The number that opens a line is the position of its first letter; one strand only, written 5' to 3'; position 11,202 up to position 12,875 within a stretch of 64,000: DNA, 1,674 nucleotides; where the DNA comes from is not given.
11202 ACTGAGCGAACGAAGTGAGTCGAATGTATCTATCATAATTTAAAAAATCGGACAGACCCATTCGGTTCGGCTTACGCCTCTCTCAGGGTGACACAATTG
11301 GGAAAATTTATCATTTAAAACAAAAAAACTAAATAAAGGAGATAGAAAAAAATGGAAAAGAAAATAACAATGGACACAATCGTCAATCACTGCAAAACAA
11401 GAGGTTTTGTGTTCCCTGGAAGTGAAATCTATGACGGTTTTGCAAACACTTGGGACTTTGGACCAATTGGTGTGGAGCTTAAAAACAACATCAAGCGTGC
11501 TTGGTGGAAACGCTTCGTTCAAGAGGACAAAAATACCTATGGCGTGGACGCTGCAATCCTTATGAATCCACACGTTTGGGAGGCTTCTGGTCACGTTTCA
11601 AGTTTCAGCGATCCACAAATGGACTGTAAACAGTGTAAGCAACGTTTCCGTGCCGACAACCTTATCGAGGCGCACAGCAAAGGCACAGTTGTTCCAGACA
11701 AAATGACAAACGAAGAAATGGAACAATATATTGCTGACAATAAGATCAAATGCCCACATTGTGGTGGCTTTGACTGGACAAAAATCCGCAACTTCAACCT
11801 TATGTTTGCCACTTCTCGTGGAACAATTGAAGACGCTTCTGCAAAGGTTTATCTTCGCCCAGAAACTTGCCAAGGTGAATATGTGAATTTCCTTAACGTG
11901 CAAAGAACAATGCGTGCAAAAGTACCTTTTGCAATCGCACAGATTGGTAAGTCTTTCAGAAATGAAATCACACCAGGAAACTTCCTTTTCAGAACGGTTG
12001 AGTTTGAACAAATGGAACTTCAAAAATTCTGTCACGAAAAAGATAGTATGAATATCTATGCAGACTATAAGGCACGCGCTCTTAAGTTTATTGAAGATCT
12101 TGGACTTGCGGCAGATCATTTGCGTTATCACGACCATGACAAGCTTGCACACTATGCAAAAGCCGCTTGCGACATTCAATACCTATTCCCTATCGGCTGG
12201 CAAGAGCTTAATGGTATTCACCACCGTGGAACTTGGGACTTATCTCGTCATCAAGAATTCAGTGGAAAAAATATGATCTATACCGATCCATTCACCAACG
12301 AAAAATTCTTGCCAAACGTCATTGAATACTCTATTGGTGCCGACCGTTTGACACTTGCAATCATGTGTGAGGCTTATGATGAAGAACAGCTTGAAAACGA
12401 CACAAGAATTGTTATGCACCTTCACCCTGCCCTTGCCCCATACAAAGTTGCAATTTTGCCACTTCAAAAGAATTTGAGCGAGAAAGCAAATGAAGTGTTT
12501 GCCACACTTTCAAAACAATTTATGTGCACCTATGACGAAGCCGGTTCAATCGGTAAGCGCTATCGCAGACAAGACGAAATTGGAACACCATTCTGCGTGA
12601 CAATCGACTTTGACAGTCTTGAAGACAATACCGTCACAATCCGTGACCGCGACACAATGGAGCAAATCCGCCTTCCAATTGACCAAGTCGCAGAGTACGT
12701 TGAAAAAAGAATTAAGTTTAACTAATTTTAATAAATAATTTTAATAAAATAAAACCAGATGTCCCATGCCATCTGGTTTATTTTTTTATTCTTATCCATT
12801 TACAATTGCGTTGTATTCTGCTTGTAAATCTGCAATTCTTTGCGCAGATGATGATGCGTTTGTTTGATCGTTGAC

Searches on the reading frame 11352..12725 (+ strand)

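Call 79: search_protein_families(library=pfam, proteins=[window:11352-12725:+], max_evalue=0.00001)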
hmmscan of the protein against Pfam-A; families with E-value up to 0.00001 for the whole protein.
window:11352-12725:+ (457 aa): 2 families
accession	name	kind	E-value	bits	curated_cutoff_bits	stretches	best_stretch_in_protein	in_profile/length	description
PF03129.25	HGTP_anticodon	-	2e-24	86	21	1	365-452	1-93/94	Anticodon binding domain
PF00587.30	tRNA-synt_2b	-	4.2e-12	46.9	29.3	1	163-337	8-175/179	tRNA synthetase class II core domain (G, H, P, S and T)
